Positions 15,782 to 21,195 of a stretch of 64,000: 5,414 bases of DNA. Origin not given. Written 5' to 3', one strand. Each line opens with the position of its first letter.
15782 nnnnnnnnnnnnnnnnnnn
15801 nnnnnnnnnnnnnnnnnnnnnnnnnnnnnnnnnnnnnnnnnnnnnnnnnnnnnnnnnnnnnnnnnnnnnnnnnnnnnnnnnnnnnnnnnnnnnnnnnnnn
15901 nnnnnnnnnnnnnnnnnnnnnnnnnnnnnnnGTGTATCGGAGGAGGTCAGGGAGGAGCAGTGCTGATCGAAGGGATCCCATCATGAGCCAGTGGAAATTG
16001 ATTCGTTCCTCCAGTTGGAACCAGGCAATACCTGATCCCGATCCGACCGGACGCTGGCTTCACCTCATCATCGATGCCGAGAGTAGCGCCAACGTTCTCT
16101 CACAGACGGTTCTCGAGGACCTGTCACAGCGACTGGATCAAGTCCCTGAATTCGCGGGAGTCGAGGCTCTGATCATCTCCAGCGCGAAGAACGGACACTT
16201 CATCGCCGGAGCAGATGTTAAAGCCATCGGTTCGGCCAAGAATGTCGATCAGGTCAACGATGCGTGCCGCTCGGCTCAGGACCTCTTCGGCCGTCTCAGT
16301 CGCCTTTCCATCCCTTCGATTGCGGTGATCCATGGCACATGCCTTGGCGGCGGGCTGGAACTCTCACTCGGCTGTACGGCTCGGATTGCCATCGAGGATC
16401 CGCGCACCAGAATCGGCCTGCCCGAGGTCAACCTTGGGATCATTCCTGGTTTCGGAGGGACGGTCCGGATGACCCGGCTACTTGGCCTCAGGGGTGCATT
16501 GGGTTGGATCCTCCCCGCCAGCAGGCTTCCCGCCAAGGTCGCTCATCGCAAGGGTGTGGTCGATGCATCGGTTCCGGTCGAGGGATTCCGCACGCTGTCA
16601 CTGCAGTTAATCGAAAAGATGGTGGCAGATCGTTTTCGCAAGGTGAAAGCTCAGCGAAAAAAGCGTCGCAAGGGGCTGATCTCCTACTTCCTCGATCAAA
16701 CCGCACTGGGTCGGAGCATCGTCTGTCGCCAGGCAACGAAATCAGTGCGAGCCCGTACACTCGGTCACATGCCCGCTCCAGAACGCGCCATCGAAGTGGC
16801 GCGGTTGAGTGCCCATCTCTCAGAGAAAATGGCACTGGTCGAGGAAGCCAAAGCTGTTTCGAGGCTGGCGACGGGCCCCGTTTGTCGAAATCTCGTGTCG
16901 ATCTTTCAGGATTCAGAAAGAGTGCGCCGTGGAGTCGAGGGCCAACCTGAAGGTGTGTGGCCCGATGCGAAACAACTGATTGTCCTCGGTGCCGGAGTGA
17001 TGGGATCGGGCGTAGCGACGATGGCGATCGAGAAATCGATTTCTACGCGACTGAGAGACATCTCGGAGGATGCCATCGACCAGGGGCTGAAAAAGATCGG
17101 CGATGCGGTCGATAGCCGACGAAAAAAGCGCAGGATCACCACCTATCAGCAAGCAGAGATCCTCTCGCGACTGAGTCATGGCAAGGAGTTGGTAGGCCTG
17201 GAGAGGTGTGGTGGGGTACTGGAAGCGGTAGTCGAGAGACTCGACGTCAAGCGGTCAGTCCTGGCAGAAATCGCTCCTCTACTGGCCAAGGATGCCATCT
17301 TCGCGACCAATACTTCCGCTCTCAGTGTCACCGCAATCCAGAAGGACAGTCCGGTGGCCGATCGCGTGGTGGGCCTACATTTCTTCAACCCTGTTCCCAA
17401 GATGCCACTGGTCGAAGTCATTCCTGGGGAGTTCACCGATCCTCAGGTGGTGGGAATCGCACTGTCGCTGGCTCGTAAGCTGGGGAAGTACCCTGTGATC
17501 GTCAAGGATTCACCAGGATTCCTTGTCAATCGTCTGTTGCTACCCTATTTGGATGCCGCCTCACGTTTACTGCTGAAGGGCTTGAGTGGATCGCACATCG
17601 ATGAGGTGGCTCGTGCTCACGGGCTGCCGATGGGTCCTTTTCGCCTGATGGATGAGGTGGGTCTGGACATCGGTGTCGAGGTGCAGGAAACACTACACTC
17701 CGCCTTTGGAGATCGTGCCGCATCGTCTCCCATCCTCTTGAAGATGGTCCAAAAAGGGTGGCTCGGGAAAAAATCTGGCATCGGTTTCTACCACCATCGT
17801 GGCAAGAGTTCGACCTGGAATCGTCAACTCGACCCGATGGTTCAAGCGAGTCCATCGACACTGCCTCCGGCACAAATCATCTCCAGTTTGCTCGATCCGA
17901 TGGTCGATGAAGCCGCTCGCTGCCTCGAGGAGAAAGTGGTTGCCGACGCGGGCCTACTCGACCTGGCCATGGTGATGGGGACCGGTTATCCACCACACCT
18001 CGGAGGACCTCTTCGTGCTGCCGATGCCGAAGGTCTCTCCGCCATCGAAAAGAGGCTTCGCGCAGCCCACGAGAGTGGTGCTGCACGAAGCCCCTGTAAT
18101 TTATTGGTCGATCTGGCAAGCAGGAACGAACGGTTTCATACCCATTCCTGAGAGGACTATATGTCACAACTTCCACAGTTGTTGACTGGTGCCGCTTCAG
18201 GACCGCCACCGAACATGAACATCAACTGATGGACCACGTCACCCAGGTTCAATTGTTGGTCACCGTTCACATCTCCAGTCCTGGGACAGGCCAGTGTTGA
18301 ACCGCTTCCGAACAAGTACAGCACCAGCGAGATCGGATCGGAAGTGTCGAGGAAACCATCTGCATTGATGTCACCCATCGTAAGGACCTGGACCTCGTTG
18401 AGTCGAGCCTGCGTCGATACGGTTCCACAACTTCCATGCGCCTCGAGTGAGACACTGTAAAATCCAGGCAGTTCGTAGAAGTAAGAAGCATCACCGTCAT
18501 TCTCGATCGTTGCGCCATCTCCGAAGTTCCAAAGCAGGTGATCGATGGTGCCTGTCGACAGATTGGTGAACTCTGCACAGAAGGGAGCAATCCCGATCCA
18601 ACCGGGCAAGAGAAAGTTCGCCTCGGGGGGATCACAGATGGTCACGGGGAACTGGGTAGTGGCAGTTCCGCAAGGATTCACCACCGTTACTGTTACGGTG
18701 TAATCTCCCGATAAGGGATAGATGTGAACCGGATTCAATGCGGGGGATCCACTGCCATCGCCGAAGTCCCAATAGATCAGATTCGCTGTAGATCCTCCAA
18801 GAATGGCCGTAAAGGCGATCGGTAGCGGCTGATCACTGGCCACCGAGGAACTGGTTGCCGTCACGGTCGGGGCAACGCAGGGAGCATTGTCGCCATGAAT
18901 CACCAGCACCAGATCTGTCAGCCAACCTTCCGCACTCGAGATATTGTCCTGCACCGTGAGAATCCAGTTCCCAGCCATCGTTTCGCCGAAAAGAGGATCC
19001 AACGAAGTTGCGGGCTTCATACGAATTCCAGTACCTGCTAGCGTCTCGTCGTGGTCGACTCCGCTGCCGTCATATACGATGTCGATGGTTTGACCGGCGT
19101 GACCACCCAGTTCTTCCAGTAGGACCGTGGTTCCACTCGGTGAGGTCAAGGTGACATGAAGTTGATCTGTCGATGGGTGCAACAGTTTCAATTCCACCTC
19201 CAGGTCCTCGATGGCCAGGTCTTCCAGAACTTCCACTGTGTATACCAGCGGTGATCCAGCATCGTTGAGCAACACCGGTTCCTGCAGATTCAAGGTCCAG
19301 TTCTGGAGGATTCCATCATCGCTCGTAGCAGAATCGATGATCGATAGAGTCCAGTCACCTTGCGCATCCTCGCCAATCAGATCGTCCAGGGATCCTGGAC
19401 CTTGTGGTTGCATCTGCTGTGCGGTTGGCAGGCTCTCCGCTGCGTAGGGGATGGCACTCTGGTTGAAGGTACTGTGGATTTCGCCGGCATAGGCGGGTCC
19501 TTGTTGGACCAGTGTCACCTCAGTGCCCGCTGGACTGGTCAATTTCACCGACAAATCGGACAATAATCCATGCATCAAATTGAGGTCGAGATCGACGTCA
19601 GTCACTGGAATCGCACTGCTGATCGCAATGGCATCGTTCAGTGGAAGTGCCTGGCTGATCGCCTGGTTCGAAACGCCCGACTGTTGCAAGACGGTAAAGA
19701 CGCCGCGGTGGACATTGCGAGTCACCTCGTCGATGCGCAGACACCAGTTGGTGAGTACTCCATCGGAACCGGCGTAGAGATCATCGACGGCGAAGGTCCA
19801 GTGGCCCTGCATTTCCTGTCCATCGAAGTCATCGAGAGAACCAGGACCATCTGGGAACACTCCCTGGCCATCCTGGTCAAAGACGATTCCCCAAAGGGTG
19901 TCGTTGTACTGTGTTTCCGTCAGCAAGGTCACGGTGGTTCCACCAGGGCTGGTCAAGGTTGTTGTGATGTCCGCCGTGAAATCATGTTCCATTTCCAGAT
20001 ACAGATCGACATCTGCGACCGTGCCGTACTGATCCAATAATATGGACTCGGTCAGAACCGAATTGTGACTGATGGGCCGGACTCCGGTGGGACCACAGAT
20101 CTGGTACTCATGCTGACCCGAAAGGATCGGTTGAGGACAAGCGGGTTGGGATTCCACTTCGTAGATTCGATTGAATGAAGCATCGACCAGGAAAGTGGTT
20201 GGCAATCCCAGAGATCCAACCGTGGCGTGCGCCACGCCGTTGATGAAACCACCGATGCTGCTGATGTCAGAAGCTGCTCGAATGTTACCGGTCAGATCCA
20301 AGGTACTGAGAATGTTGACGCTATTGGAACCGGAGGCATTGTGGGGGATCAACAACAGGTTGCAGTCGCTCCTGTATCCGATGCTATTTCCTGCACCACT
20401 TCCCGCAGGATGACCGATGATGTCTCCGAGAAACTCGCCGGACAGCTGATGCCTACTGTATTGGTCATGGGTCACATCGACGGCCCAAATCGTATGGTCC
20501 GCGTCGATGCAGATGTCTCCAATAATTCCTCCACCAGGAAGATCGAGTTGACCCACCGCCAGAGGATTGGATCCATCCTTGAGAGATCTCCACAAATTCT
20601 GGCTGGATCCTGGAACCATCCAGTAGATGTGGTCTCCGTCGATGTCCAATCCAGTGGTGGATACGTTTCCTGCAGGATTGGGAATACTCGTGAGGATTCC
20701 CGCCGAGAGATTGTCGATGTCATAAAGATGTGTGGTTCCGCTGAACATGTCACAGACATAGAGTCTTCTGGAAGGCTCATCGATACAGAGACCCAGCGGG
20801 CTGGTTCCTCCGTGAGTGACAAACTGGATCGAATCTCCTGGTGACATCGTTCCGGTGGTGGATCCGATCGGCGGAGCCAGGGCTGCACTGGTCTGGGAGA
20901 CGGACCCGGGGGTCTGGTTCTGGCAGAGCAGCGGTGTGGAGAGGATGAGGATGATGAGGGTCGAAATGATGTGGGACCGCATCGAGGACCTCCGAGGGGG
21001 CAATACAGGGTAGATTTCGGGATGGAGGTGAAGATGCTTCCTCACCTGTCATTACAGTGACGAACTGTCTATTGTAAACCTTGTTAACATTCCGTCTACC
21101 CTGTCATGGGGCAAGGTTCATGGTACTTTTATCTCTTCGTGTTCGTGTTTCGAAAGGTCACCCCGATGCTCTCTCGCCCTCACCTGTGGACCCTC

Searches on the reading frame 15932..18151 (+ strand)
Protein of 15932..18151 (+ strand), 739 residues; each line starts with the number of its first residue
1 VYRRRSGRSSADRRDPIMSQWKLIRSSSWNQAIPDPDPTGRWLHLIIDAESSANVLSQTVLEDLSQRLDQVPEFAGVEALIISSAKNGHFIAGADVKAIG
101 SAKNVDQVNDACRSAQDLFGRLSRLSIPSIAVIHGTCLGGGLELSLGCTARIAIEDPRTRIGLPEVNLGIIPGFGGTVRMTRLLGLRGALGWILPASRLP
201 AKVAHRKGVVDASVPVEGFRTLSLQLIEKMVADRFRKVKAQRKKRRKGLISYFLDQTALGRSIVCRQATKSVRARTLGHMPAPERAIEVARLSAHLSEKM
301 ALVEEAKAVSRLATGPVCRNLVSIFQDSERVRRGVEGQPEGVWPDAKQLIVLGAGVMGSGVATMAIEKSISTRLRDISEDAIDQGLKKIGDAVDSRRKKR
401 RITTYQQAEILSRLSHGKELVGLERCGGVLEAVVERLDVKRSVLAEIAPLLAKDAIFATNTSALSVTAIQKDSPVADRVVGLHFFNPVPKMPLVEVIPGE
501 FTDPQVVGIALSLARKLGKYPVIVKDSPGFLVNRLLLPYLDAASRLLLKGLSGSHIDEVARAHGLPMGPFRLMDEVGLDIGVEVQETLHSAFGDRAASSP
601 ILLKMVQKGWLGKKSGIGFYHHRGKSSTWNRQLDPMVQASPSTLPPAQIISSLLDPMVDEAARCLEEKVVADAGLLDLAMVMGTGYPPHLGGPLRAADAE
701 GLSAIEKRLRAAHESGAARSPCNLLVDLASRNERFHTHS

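Call 52: search_protein_families(library=pfam, proteins=[window:15932-18151:+], max_evalue=0.0001)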
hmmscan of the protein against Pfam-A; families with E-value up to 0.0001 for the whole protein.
window:15932-18151:+ (739 aa): 4 families
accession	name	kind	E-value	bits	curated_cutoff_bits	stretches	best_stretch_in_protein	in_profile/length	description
PF02737.24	3HCDH_N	-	1.7e-50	171.9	22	1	350-526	3-179/180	3-hydroxyacyl-CoA dehydrogenase, NAD binding domain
PF00725.27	3HCDH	-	2.5e-31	108.5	22.1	1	529-621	1-96/97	3-hydroxyacyl-CoA dehydrogenase, C-terminal domain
PF00378.25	ECH_1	-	1.3e-28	100.5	27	1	52-240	16-200/251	Enoyl-CoA hydratase/isomerase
PF16113.10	ECH_2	-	3.1e-24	86.5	27.2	1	45-237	4-201/335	Enoyl-CoA hydratase/isomerase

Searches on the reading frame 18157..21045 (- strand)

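Call 52: search_protein_families(library=pfam, proteins=[window:18157-21045:-], max_evalue=0.0001)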
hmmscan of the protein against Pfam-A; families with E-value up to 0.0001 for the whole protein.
window:18157-21045:- (962 aa): 3 families
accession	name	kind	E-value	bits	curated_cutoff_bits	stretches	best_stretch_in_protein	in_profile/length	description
PF01483.27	P_proprotein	-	2.5e-41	140.1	21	3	482-587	2-86/86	Proprotein convertase P-domain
PF18911.6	PKD_4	-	4.8e-22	78.2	27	2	724-797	2-77/85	PKD domain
PF00801.26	PKD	-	3.7e-18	65.7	23.5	2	734-802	8-79/80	PKD domain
